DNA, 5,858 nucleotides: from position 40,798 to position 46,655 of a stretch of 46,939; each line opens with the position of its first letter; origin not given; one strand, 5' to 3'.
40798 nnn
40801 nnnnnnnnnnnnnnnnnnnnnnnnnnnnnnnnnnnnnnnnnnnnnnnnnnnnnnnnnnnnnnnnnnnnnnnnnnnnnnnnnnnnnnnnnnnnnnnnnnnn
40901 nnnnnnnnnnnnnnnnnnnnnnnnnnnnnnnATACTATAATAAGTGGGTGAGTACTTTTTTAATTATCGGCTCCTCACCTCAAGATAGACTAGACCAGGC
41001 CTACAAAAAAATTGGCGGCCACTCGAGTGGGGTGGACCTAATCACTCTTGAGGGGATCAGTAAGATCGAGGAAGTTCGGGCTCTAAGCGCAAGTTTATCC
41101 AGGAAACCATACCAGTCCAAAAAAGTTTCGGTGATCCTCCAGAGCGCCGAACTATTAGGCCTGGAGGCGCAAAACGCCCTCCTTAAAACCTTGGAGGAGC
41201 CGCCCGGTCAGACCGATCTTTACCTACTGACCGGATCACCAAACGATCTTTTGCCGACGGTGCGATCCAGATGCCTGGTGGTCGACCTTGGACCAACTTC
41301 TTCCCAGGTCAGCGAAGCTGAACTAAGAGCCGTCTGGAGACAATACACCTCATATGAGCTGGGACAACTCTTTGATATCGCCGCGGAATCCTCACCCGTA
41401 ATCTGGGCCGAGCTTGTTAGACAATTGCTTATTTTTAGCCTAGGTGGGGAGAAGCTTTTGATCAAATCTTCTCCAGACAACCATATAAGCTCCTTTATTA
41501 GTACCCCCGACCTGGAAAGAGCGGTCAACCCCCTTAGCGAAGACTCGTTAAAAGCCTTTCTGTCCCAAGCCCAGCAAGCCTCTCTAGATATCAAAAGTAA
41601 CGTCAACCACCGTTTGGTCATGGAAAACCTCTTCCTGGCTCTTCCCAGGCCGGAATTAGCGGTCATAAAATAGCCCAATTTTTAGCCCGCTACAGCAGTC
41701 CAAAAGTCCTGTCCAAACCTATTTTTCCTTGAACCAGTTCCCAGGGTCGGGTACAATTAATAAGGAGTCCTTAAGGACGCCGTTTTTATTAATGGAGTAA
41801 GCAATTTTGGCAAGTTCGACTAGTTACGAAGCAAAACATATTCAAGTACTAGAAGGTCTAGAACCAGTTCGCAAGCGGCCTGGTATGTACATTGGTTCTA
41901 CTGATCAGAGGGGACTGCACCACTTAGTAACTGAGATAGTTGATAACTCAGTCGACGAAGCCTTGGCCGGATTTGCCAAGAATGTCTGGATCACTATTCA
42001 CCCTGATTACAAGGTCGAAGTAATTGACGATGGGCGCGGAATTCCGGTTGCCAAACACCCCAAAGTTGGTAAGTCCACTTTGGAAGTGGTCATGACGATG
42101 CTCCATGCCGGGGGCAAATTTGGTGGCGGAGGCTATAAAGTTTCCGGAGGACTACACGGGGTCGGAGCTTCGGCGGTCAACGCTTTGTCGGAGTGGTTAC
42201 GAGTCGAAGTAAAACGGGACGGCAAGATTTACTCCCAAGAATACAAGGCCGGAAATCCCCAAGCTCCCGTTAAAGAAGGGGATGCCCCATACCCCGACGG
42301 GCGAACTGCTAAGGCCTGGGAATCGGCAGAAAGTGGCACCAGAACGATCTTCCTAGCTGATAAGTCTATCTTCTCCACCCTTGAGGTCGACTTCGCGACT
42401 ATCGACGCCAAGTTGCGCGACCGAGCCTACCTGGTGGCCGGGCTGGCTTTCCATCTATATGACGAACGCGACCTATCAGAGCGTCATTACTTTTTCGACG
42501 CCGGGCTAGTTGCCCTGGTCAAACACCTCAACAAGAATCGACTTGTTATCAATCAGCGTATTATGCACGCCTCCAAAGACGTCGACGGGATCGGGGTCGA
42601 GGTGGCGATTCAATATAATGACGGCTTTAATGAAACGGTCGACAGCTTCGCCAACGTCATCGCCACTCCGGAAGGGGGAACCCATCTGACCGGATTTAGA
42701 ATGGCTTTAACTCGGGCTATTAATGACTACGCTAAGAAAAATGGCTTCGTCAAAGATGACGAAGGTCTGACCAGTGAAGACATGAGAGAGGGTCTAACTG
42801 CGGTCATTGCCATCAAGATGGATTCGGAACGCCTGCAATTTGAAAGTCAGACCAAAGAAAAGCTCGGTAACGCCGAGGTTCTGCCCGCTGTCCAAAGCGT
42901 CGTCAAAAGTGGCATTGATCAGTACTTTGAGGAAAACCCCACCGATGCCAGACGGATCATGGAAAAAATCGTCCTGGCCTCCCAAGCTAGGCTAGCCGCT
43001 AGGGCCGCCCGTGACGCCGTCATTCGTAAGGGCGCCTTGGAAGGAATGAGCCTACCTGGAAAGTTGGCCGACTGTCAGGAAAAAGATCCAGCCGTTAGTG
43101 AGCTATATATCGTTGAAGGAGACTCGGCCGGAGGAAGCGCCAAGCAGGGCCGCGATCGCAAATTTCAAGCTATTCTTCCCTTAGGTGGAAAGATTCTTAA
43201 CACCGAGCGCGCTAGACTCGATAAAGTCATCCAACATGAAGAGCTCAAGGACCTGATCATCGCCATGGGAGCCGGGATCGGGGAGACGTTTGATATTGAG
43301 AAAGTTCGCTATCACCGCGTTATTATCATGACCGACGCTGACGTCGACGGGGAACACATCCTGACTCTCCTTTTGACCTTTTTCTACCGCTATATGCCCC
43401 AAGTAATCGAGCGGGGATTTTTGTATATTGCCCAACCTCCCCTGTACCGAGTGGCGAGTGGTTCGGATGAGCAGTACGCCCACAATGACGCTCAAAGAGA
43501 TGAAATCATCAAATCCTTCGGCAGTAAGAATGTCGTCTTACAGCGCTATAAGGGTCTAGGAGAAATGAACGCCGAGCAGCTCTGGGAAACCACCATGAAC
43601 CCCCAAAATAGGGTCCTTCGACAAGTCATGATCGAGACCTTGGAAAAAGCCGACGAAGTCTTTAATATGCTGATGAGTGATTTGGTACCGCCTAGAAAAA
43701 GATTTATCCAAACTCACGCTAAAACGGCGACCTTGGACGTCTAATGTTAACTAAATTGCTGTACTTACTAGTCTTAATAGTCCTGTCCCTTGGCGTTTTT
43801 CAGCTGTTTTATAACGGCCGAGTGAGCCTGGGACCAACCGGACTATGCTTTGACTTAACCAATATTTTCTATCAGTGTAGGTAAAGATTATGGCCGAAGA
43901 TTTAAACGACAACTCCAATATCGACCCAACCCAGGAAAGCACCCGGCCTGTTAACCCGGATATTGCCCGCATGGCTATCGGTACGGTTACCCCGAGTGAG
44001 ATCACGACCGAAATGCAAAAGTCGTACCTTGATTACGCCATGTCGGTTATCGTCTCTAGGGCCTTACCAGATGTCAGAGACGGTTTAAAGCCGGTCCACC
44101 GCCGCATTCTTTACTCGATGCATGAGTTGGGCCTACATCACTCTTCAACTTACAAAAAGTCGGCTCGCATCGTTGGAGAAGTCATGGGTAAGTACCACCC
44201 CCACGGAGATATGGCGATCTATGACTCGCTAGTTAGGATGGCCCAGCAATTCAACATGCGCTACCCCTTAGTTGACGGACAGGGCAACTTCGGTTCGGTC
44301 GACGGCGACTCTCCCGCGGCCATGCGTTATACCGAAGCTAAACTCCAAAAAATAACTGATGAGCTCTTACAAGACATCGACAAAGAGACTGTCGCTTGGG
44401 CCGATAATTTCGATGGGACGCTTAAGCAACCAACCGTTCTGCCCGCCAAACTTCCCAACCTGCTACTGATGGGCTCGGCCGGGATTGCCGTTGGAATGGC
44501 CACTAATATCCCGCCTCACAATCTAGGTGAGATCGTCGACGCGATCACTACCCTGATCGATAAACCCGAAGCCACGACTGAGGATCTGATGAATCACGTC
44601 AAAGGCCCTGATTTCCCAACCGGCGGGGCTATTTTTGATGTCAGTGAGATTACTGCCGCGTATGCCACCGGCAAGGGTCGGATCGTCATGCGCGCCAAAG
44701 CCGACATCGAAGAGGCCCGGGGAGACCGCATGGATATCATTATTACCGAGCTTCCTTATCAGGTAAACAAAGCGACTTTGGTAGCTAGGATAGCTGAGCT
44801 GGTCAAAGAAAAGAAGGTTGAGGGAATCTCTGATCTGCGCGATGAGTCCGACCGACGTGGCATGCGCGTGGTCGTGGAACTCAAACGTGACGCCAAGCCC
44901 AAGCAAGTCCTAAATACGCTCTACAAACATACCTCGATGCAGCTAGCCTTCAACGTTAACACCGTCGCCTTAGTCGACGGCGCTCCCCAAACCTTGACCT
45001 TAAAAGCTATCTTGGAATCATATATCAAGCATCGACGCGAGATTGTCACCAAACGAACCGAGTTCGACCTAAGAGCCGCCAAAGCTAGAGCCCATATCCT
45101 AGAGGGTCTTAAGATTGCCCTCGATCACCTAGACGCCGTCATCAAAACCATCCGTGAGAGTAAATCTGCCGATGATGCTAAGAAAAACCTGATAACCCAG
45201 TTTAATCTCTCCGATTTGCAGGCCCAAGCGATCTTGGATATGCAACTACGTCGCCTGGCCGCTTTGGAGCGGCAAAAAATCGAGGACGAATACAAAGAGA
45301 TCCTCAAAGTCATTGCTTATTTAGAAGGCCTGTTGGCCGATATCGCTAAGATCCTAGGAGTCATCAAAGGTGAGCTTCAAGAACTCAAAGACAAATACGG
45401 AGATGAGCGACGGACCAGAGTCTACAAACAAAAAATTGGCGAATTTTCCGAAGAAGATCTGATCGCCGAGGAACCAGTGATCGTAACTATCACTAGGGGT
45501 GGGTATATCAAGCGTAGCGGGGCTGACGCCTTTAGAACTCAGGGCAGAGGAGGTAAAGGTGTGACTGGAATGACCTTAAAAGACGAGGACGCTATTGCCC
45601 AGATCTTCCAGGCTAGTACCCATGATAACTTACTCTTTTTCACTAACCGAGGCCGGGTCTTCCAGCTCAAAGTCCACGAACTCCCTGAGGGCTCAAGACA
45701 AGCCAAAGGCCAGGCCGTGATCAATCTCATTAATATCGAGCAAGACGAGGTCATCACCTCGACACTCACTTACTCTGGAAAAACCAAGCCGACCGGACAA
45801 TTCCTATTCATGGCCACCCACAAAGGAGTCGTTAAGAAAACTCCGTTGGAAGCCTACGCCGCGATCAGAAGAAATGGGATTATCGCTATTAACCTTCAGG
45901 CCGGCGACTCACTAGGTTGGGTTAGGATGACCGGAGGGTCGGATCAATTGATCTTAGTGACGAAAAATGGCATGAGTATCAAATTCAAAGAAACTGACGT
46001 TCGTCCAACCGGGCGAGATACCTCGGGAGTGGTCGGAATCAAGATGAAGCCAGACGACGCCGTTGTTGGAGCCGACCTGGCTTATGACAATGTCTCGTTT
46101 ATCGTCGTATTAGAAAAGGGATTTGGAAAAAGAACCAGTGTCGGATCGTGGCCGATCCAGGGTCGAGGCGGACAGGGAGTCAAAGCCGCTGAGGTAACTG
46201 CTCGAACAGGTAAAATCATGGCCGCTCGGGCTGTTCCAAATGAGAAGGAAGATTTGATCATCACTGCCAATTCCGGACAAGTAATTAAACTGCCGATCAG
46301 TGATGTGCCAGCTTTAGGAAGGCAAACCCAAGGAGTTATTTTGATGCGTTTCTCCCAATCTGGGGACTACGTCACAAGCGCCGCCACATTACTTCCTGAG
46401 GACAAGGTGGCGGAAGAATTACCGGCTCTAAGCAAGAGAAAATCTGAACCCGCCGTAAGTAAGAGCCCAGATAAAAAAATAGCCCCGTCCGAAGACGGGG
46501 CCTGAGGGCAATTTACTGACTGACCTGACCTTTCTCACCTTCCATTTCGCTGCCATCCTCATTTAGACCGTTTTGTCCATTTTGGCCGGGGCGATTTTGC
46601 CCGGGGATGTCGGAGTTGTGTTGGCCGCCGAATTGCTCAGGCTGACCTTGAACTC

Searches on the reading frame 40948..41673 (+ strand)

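Call 29: search_protein_families(library=pfam, proteins=[window:40948-41673:+], max_evalue=0.00001)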
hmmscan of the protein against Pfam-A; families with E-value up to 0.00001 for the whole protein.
window:40948-41673:+ (241 aa): 1 family
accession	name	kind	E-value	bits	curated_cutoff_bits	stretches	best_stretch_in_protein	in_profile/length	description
PF13177.12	DNA_pol3_delta2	-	4.9e-22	79.1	27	1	38-116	81-159/161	DNA polymerase III, delta subunit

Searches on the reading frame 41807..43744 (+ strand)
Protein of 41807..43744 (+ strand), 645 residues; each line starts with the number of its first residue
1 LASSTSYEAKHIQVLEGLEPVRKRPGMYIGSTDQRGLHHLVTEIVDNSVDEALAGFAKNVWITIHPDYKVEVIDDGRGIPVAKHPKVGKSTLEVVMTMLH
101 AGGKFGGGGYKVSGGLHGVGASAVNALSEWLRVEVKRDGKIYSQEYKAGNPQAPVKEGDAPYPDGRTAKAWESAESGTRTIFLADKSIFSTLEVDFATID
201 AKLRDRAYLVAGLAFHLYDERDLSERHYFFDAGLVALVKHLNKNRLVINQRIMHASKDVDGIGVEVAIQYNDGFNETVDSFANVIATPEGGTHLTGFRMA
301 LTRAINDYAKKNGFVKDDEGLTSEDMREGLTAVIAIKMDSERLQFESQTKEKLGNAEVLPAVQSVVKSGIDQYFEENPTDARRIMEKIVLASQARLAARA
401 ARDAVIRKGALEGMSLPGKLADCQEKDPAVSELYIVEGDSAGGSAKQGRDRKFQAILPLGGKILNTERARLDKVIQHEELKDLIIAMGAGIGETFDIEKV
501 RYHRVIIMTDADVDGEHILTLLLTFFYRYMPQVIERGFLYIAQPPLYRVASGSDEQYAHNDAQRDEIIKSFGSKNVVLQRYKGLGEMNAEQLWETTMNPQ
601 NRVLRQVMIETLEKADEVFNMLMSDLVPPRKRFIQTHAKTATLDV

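Call 29: search_protein_families(library=pfam, proteins=[window:41807-43744:+], max_evalue=0.00001)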
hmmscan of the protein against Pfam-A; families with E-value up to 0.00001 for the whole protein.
window:41807-43744:+ (645 aa): 4 families
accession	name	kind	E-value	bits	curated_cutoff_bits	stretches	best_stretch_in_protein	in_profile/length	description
PF00204.31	DNA_gyraseB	-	4.8e-52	176.4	27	1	233-403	1-172/173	DNA gyrase B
PF00986.26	DNA_gyraseB_C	-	2.3e-27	95.3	29.8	1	574-635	2-63/63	DNA gyrase B subunit, carboxyl terminus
PF01751.28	Toprim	-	7.7e-19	68.1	23.1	1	432-533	1-87/96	Toprim domain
PF02518.31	HATPase_c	-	5.7e-16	59.4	26.4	1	32-137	1-93/111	Histidine kinase-, DNA gyrase B-, and HSP90-like ATPase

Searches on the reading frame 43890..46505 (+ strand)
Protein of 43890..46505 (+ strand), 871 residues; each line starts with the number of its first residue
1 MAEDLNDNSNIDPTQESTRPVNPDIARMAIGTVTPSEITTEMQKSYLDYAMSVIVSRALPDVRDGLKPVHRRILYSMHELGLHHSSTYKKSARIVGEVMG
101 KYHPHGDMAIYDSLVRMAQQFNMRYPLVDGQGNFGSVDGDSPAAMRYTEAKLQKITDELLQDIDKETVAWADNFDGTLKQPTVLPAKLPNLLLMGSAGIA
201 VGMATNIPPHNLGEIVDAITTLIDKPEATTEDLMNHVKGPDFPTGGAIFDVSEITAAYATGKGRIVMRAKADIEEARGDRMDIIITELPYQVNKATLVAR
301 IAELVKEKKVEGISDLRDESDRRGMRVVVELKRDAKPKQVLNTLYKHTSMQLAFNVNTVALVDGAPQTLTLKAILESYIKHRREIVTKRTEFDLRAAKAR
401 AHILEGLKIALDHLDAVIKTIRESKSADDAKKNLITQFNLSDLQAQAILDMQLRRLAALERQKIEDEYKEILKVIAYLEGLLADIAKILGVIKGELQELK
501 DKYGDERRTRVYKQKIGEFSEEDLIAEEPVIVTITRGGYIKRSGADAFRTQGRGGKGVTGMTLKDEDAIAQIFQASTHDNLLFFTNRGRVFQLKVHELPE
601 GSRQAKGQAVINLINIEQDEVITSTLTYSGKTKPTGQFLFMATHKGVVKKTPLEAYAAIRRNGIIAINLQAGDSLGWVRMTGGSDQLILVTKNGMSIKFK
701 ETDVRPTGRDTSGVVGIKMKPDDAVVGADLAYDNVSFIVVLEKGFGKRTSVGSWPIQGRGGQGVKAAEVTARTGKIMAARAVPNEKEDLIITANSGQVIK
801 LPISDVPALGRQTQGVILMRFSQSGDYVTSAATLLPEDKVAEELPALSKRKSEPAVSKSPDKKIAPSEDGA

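Call 29: search_protein_families(library=pfam, proteins=[window:43890-46505:+], max_evalue=0.00001)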
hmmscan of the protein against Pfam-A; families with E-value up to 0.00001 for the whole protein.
window:43890-46505:+ (871 aa): 2 families
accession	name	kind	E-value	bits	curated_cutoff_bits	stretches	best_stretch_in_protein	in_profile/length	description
PF00521.26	DNA_topoisoIV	-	4.1e-167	556.9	31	1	57-496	1-431/432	DNA gyrase/topoisomerase IV, subunit A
PF03989.18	DNA_gyraseA_C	-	1.4e-66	220.1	27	5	531-574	3-46/48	DNA gyrase C-terminal domain, beta-propeller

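Call 51: list_cluster_members(proteins=[window:43890-46505:+, window:41807-43744:+, window:6047-8389:+, window:39144-40931:-, window:24792-26711:-, window:20412-22262:-])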
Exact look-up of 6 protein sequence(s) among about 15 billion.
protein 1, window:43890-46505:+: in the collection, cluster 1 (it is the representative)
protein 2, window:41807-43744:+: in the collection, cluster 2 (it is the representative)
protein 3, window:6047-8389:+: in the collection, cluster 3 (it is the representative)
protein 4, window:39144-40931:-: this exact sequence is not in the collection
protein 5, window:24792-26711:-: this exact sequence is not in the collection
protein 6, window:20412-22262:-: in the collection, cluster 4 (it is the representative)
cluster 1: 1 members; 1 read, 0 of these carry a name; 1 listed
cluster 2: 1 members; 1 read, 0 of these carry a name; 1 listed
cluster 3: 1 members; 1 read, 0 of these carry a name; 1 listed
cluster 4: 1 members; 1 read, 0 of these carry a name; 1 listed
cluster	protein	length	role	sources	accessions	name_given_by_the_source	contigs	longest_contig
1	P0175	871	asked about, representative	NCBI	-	-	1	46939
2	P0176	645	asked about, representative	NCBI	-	-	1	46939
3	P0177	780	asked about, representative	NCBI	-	-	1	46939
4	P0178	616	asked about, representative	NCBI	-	-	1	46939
